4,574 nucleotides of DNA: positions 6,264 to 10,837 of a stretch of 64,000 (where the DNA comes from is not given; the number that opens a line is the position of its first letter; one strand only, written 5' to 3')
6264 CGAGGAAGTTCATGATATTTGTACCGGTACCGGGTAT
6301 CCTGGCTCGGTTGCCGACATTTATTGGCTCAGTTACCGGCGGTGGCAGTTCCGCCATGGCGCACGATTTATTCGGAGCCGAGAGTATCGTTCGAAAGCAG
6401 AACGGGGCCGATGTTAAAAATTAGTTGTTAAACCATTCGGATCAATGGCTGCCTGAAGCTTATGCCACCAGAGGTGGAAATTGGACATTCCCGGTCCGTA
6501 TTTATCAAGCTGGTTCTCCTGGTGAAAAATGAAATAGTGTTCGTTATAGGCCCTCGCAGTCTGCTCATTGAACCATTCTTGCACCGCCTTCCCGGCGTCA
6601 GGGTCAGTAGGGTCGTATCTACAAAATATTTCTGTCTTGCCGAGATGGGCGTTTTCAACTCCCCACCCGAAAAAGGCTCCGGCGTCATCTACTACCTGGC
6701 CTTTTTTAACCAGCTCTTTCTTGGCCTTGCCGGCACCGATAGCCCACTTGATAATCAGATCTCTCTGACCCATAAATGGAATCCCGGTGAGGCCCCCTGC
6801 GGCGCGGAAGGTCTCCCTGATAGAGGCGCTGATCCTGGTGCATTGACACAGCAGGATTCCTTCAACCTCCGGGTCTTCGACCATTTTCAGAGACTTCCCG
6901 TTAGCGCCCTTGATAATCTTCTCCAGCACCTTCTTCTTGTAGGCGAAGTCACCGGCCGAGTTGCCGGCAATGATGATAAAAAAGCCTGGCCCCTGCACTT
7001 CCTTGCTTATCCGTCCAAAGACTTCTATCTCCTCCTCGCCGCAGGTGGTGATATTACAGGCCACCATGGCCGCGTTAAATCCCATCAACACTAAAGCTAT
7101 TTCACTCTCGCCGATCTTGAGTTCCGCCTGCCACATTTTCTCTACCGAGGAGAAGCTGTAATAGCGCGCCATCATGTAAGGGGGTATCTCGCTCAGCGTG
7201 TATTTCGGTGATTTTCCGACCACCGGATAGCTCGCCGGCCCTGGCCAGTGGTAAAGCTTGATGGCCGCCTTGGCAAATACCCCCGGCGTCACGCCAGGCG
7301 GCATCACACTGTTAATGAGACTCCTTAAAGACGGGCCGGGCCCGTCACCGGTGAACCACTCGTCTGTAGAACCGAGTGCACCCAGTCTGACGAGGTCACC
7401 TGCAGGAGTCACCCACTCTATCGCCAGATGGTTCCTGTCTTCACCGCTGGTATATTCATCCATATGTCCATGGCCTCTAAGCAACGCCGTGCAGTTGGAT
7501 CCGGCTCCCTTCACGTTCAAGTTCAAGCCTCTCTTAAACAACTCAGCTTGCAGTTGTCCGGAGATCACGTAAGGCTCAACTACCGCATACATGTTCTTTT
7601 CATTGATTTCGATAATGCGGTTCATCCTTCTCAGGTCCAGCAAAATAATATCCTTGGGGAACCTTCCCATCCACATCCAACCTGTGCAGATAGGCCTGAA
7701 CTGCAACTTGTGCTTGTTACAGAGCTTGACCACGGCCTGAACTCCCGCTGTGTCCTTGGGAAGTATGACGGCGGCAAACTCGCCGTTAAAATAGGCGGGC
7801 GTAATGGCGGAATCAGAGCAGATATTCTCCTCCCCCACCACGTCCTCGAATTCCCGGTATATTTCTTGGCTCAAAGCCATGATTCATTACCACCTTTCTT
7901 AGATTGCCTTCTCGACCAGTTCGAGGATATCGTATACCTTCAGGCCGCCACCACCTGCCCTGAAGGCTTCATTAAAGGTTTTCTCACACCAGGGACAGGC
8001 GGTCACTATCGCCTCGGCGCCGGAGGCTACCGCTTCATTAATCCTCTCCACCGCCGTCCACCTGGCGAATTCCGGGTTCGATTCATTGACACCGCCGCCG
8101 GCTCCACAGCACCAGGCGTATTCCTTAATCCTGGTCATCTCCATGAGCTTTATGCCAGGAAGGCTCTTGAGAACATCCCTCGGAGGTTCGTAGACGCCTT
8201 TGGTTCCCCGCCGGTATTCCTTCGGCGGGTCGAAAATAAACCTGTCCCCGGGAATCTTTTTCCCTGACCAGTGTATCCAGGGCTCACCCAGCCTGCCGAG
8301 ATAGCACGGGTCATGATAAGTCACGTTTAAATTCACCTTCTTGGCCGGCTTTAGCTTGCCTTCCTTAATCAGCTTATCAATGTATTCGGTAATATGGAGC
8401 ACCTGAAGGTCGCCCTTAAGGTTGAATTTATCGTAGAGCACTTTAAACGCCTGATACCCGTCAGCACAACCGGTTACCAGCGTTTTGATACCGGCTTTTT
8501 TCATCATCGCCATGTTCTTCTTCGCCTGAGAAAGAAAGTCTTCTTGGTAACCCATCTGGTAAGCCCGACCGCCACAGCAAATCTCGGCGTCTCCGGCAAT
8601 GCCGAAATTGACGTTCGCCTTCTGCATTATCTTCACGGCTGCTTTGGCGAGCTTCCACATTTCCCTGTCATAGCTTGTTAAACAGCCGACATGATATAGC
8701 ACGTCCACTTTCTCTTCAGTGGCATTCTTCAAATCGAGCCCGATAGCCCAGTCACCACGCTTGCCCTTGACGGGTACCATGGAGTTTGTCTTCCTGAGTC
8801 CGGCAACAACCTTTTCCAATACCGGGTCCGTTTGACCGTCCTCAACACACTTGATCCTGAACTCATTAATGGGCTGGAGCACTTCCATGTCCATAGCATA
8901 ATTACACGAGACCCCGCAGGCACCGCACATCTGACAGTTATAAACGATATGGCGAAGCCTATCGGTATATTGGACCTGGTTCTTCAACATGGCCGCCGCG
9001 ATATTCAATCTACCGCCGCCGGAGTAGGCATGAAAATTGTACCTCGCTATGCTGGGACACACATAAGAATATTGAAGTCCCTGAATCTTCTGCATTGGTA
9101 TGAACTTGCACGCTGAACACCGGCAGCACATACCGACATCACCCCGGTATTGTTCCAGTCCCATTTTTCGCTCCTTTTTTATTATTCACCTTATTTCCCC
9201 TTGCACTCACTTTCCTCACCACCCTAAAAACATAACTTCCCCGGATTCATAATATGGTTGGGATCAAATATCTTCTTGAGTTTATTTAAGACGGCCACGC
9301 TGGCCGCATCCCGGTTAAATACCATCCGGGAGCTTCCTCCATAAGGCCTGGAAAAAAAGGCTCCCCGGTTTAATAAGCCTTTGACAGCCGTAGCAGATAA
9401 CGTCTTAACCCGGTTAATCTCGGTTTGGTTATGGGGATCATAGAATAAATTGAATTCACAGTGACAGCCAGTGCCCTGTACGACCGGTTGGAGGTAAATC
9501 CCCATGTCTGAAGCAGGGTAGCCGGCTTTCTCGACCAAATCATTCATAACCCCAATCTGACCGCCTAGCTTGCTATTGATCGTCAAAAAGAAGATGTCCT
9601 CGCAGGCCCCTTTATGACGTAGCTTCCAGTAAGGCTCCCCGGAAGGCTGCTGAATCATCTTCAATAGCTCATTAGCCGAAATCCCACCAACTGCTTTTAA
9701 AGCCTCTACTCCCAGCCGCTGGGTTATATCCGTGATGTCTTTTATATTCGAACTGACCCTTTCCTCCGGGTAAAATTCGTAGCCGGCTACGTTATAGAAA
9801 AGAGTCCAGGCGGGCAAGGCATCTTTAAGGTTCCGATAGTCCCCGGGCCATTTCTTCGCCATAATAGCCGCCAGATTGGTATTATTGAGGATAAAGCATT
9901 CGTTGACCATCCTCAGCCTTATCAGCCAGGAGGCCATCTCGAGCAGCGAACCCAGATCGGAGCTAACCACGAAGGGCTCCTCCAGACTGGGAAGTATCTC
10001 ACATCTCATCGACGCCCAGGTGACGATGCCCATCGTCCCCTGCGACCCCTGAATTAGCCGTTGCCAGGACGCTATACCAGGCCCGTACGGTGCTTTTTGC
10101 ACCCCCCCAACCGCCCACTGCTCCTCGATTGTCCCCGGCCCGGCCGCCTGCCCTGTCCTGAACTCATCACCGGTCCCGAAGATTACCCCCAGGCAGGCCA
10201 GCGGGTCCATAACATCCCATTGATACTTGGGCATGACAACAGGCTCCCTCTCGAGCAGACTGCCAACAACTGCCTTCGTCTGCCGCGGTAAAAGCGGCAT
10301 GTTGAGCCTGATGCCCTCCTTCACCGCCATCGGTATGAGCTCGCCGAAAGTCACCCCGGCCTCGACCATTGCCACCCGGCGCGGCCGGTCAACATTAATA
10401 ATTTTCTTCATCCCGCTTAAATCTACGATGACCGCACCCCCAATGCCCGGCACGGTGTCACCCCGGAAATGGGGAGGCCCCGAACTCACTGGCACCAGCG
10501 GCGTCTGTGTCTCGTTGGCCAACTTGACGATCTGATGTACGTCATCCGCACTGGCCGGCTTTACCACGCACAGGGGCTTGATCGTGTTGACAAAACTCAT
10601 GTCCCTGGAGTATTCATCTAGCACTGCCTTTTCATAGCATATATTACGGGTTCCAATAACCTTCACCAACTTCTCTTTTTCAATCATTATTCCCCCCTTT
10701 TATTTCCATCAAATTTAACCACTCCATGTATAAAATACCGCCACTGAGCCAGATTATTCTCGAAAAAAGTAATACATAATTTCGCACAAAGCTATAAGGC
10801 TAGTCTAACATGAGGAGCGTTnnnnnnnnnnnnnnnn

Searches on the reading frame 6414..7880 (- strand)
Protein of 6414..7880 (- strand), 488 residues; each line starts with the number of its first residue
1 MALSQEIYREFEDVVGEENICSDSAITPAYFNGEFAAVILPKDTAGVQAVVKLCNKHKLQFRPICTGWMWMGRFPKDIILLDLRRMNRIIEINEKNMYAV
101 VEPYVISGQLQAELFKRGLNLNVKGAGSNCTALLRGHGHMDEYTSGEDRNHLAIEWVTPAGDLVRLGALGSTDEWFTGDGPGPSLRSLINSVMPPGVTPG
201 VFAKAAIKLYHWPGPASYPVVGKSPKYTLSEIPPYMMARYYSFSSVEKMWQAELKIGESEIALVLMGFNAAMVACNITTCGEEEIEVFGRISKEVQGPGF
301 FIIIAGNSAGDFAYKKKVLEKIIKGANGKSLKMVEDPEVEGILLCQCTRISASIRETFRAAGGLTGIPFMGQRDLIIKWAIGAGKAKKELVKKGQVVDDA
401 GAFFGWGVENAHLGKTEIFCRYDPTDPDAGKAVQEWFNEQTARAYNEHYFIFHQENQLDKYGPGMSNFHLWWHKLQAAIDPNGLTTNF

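Call 25: search_protein_families(library=pfam, proteins=[window:6414-7880:-], max_evalue=0.001)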
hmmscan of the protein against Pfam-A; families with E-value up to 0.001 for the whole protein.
window:6414-7880:- (488 aa): 1 family
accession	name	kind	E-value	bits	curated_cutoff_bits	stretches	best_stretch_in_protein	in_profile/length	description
PF01565.28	FAD_binding_4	-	2e-18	66.8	26.4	1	36-166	2-138/139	FAD binding domain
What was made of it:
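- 6414..10687 (-): Left-flank trio FAD_binding_4 / CCG Fe-S / FAD_binding_4 (GlcDEF-like); possibly functionally linked to gene 5. Pfam domains (call 25).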

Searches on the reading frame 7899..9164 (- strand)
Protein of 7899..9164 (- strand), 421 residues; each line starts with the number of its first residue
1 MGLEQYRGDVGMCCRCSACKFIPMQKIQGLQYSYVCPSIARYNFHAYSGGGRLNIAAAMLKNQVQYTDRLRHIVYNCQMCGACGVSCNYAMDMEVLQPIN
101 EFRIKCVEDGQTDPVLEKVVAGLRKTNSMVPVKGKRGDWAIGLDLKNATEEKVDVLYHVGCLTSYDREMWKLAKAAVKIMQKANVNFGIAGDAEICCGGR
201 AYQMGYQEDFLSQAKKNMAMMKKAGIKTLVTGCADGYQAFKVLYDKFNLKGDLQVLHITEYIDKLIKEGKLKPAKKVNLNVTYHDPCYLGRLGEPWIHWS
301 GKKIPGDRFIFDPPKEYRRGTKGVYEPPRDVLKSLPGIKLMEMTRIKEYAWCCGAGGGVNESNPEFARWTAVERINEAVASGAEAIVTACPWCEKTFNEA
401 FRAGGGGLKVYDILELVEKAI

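Call 25: search_protein_families(library=pfam, proteins=[window:7899-9164:-], max_evalue=0.001)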
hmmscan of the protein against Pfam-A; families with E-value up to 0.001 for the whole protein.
window:7899-9164:- (421 aa): 2 families
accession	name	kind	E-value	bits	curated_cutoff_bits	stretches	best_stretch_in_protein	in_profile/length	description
PF02754.22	CCG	-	8.7e-27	93.5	20.6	2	318-397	13-84/85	Cysteine-rich domain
PF13183.11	Fer4_8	-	6.3e-06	27.1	27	1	11-88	3-65/68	4Fe-4S dicluster domain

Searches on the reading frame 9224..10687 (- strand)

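Call 25: search_protein_families(library=pfam, proteins=[window:9224-10687:-], max_evalue=0.001)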
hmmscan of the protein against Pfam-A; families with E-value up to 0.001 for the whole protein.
window:9224-10687:- (487 aa): 2 families
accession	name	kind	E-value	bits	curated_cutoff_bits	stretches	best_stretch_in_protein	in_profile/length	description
PF01565.28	FAD_binding_4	-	4.6e-16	59.2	26.4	1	38-137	1-97/139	FAD binding domain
PF02913.24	FAD-oxidase_C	-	4.7e-05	23.6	21.2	1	459-485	222-248/248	FAD linked oxidases, C-terminal domain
